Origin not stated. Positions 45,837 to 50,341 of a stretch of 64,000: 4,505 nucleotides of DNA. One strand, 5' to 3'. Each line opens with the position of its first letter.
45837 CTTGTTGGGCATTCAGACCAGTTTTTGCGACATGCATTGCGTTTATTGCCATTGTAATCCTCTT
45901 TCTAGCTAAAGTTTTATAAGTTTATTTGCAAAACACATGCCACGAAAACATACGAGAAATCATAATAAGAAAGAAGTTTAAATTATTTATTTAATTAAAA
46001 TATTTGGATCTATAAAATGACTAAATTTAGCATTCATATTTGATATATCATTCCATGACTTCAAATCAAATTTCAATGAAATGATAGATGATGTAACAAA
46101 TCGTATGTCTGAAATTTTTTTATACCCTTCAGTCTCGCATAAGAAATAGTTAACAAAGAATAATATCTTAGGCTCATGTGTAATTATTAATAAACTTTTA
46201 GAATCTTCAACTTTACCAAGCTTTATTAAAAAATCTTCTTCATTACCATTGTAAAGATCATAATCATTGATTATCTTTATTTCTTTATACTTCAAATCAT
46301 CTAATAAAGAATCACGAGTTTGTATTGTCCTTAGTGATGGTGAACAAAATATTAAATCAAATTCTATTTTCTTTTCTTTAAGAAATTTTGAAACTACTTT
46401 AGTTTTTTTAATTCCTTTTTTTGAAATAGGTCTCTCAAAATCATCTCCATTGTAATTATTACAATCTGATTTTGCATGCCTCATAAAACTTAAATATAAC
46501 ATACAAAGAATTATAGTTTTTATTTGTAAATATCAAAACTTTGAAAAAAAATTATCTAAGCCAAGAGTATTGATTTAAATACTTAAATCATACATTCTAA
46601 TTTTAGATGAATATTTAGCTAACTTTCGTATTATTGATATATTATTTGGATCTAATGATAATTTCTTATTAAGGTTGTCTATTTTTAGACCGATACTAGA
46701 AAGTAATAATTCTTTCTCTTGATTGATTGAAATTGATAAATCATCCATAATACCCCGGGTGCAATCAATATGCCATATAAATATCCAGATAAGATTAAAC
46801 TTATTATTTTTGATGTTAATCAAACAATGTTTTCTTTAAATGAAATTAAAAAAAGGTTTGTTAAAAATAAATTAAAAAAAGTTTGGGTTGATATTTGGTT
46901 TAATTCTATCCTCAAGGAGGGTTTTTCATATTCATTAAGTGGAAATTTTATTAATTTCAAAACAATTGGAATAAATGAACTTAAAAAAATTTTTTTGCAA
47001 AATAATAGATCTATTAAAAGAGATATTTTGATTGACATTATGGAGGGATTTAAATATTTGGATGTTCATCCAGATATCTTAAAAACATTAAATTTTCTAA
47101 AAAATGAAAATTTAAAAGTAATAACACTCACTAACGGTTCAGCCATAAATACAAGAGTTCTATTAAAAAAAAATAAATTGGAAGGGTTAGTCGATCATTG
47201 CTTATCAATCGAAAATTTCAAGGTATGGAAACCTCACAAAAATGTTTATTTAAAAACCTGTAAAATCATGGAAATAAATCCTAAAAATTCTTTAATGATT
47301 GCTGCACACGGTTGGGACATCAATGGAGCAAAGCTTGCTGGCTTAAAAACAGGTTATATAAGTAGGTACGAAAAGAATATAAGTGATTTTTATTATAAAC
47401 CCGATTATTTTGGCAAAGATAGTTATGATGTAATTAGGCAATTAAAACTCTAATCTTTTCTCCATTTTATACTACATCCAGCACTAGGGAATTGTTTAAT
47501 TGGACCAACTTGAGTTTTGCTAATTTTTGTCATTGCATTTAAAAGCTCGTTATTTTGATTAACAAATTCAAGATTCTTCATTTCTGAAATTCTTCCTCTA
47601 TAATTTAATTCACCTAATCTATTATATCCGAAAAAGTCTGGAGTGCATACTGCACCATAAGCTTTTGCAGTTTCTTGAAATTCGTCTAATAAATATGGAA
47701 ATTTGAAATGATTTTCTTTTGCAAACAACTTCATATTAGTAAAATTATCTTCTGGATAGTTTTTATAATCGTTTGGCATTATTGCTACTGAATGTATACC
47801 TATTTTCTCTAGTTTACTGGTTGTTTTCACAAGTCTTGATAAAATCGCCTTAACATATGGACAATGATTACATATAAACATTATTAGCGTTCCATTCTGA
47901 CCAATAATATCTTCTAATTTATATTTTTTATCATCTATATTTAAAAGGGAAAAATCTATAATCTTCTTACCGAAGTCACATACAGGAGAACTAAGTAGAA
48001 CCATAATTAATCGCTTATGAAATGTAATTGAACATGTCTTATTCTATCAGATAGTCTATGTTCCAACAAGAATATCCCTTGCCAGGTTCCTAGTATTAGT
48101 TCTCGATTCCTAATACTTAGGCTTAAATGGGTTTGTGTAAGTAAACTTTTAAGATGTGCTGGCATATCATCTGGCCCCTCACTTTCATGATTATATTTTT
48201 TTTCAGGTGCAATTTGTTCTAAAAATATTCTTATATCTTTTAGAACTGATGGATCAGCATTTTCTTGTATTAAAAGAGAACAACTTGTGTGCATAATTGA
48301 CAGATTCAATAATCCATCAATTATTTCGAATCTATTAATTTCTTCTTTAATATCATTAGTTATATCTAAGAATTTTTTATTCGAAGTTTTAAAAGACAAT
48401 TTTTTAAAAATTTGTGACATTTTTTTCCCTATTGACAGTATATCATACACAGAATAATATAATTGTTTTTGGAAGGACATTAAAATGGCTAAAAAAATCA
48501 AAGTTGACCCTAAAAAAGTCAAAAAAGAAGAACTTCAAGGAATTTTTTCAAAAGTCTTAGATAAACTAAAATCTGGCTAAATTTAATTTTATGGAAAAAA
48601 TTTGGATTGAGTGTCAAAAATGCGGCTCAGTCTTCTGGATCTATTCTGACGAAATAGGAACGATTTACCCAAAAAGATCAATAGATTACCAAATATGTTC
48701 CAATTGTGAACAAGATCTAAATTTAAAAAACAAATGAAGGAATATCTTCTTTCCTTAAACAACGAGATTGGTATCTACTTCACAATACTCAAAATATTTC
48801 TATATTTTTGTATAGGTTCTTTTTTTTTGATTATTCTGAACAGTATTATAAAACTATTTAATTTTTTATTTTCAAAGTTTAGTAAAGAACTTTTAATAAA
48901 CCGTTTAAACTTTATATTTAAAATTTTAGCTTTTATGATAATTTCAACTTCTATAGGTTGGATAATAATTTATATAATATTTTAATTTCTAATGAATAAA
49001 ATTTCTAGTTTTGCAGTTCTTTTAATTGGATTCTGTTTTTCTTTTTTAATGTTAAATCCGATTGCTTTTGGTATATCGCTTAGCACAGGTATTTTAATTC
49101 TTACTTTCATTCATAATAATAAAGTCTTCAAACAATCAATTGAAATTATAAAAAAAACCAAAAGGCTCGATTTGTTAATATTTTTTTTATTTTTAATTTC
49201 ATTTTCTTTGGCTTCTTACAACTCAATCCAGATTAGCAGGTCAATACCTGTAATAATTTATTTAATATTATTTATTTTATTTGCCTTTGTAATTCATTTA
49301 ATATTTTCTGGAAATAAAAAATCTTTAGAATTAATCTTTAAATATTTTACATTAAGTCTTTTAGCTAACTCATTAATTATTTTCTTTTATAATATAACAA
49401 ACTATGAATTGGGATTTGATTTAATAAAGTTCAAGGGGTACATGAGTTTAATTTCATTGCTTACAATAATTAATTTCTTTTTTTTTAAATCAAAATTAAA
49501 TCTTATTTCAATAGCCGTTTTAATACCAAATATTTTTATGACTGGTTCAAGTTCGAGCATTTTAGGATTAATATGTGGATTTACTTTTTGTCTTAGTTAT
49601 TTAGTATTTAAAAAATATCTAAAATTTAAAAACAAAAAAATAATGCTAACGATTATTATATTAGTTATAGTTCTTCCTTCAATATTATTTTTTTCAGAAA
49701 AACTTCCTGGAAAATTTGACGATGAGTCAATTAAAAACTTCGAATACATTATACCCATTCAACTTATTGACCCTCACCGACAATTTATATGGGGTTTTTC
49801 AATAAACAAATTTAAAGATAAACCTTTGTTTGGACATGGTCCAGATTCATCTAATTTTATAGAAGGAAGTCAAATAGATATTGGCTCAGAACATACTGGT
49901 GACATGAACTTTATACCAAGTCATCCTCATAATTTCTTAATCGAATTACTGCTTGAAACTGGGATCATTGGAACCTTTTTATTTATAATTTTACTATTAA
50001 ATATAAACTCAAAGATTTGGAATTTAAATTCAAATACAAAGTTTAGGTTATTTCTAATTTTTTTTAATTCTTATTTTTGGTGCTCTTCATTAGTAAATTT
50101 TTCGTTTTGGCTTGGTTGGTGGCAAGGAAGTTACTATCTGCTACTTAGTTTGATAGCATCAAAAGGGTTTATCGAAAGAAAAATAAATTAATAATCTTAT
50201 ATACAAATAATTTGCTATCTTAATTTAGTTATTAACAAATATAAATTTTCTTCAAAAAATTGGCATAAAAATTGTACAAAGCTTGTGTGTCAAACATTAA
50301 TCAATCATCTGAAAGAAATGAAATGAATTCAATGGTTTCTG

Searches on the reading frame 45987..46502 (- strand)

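Call 8: search_protein_families(library=pfam, proteins=[window:45987-46502:-])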
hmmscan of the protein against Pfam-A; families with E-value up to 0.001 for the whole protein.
window:45987-46502:- (171 aa): 1 family
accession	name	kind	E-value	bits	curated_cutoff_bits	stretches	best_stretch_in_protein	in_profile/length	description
PF00300.27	His_Phos_1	-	4.2e-07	30.3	21.7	1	6-75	3-69/194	Histidine phosphatase superfamily (branch 1)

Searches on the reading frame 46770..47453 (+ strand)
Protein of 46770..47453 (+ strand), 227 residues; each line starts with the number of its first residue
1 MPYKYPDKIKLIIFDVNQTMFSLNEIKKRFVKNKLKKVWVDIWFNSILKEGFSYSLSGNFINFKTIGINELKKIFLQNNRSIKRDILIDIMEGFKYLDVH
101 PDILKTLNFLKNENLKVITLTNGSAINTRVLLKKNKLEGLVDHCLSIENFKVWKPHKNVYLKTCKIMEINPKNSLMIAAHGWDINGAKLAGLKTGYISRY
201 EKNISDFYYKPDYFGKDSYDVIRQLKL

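Call 8: search_protein_families(library=pfam, proteins=[window:46770-47453:+])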
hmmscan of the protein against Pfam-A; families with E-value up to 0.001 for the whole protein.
window:46770-47453:+ (227 aa): 2 families
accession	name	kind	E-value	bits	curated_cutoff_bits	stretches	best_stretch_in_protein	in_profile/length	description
PF13419.12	HAD_2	-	1.4e-13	51.8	23.8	1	12-194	1-175/178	Haloacid dehalogenase-like hydrolase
PF00702.32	Hydrolase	-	6.3e-13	50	26.4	1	9-191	1-191/191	haloacid dehalogenase-like hydrolase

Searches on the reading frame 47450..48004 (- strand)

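Call 8: search_protein_families(library=pfam, proteins=[window:47450-48004:-])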
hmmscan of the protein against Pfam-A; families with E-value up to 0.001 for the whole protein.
window:47450-48004:- (184 aa): 2 families
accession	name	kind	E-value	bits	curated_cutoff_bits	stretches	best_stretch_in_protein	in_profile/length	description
PF00578.27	AhpC-TSA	-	1.9e-16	60.6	26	1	12-127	2-115/124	AhpC/TSA family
PF08534.16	Redoxin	-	5.7e-11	42.8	26.6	1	12-138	3-133/148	Redoxin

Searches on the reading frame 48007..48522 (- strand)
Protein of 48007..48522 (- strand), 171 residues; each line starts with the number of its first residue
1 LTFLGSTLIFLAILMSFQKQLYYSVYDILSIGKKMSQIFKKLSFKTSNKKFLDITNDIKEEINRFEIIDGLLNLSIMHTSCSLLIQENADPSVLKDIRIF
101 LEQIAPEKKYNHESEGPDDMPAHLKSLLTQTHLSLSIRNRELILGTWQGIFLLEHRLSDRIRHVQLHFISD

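Call 8: search_protein_families(library=pfam, proteins=[window:48007-48522:-])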
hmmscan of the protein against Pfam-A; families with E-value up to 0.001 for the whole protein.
window:48007-48522:- (171 aa): 1 family
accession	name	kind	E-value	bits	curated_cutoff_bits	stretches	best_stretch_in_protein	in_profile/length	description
PF01894.22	UPF0047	-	1.9e-35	122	27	1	53-167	1-116/117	Uncharacterised protein family UPF0047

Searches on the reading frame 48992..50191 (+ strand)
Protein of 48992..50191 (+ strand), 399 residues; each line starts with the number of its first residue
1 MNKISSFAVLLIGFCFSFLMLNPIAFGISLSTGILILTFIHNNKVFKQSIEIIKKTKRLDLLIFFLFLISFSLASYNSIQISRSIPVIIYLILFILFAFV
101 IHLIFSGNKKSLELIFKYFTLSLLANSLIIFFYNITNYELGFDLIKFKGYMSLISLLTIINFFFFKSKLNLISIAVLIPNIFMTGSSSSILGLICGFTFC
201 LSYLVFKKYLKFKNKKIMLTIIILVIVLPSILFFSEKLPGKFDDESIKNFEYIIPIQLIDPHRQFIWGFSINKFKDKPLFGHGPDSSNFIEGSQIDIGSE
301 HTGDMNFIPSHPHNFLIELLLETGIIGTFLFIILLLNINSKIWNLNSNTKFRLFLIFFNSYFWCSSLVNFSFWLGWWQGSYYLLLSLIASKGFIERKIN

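Call 7: search_protein_families(library=pfam, proteins=[window:48992-50191:+])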
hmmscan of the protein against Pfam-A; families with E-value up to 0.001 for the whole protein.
window:48992-50191:+ (399 aa): 1 family
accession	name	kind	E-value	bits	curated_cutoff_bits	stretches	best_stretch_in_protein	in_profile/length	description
PF04932.20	Wzy_C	-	2.9e-17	63.3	31.7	1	174-332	3-149/149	O-Antigen ligase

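Call 44: search_protein_families(library=ncbifam, proteins=[window:48992-50191:+], max_evalue=0.01)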
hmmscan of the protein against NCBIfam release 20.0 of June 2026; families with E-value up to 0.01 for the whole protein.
window:48992-50191:+ (399 aa): 0 families

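Call 65: search_protein_families(library=pfam, proteins=[window:48992-50191:+], max_evalue=5)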
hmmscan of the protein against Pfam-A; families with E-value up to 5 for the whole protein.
window:48992-50191:+ (399 aa): 1 family
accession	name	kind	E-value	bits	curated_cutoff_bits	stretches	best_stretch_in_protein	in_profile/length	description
PF04932.20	Wzy_C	-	2.9e-17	63.3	31.7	1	174-332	3-149/149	O-Antigen ligase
